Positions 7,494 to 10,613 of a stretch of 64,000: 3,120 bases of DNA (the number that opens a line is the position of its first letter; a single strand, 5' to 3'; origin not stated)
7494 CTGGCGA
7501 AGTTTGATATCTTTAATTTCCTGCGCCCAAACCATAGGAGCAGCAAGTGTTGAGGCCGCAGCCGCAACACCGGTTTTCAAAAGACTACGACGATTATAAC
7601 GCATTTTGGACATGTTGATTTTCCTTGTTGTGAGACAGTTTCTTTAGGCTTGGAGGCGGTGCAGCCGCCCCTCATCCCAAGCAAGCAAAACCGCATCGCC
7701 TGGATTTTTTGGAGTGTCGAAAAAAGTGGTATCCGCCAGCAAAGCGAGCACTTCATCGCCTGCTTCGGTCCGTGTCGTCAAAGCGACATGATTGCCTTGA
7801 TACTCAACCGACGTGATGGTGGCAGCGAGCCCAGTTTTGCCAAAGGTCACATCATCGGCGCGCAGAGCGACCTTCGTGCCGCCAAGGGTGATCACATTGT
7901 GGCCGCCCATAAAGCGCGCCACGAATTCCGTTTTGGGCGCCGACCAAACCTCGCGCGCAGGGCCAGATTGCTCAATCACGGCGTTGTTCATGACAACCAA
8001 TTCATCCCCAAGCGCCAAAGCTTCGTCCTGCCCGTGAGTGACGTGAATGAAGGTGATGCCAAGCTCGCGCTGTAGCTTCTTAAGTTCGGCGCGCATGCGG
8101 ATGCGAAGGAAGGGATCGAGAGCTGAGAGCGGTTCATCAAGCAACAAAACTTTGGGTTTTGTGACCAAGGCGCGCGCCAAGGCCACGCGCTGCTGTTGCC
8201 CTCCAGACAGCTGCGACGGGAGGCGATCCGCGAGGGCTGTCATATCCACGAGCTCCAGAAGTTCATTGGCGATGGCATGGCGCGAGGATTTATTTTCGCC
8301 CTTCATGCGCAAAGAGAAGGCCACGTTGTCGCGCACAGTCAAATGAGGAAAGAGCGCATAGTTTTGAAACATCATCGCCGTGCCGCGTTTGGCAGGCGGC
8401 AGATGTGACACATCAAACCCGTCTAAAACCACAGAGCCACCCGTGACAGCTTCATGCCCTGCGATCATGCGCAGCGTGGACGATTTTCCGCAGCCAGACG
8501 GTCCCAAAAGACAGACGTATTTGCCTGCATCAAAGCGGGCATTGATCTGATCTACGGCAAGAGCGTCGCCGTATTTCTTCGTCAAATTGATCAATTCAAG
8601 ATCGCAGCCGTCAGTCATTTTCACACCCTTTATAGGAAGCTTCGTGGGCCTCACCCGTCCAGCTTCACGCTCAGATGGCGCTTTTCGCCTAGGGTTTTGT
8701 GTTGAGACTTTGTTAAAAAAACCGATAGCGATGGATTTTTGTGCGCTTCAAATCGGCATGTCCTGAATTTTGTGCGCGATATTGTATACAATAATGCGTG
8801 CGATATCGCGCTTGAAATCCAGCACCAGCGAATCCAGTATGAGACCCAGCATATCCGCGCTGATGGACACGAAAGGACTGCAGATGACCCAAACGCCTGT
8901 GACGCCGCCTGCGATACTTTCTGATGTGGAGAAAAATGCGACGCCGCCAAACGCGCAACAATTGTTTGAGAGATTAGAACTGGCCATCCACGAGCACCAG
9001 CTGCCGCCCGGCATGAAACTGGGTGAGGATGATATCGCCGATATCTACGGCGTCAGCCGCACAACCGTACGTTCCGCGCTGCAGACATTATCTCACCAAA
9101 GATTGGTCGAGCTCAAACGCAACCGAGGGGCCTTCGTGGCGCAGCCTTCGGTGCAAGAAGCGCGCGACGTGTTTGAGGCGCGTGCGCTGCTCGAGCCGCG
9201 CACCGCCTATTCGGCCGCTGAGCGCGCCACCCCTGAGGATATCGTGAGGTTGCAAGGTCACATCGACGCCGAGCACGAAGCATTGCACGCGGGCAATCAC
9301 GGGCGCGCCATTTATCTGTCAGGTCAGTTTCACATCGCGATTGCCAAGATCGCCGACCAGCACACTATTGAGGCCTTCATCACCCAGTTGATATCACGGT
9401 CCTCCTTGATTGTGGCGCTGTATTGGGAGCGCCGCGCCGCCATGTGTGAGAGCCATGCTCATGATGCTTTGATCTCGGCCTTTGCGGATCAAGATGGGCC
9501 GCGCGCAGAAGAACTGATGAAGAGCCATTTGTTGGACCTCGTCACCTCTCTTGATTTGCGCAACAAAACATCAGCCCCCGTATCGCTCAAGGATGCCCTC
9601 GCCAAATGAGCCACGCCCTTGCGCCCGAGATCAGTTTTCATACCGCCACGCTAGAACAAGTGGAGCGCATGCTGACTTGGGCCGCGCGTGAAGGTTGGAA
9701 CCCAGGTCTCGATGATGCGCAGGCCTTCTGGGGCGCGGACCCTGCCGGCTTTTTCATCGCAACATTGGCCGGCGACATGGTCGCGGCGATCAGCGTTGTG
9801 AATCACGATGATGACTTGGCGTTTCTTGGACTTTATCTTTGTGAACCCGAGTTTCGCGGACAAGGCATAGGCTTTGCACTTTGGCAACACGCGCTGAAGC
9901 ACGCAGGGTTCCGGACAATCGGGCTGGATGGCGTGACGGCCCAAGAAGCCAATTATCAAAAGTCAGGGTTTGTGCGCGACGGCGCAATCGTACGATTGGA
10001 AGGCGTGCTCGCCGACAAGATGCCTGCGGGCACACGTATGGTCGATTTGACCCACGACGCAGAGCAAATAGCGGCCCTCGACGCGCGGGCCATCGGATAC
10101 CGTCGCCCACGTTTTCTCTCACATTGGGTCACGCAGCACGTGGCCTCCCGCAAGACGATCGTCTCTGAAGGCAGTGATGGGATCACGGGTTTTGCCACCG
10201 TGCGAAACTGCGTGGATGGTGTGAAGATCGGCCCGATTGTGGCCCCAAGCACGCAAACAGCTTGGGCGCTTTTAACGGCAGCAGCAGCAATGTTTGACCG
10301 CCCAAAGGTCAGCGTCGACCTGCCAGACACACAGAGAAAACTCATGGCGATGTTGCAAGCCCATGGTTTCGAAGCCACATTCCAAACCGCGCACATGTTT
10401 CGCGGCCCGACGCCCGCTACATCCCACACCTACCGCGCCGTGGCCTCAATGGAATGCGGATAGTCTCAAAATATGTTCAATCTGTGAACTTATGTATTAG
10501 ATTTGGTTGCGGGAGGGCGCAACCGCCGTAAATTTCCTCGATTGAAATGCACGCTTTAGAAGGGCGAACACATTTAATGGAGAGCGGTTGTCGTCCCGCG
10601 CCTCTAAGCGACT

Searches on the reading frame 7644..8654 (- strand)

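Call 60: search_protein_families(library=pfam, proteins=[window:7644-8654:-], max_evalue=0.0001)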
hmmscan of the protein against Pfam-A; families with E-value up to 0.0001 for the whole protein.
window:7644-8654:- (336 aa): 3 families
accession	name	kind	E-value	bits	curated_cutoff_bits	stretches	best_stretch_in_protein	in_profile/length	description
PF00005.33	ABC_tran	-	8.2e-35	120.8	25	1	35-176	2-136/137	ABC transporter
PF08402.16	TOBE_2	-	1.5e-12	47.8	21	1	262-333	1-75/76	TOBE domain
PF13304.12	AAA_21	-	2.9e-06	28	27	0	110-207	199-298/304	AAA domain, putative AbiEii toxin, Type IV TA system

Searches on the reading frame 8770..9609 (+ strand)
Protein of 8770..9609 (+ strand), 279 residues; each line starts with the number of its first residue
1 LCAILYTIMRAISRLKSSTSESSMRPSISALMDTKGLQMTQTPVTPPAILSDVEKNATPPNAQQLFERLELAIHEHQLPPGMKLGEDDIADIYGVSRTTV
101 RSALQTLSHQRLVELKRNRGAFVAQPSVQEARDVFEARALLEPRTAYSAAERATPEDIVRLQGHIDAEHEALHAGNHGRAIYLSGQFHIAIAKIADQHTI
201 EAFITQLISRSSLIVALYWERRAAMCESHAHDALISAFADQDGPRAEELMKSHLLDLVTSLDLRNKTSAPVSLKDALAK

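Call 60: search_protein_families(library=pfam, proteins=[window:8770-9609:+], max_evalue=0.0001)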
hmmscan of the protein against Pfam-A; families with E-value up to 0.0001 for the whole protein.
window:8770-9609:+ (279 aa): 2 families
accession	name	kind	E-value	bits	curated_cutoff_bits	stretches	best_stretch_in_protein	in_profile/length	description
PF07729.17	FCD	-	7.8e-19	68.8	24.3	1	133-254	1-123/125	FCD domain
PF00392.27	GntR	-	8.8e-17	61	27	1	62-123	2-64/64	Bacterial regulatory proteins, gntR family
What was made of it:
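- Tried and rejected: The palindrome at 8780-8793 belongs to a different, FadR-type GntR gene (call 60).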

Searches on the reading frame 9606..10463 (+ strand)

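Call 60: search_protein_families(library=pfam, proteins=[window:9606-10463:+], max_evalue=0.0001)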
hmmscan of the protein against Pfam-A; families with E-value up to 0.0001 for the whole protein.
window:9606-10463:+ (285 aa): 4 families
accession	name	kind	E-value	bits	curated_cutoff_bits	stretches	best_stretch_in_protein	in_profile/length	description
PF18014.7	Acetyltransf_18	-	1.5e-27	96.2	22.7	1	155-272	1-117/124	Acetyltransferase (GNAT) domain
PF00583.31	Acetyltransf_1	-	2.1e-10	41.3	20.7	1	17-107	2-98/116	Acetyltransferase (GNAT) family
PF13508.13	Acetyltransf_7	-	3e-08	34.4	27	1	47-123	3-83/84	Acetyltransferase (GNAT) domain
PF13673.13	Acetyltransf_10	-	3.3e-06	27.5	23.6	1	49-139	33-124/128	Acetyltransferase (GNAT) domain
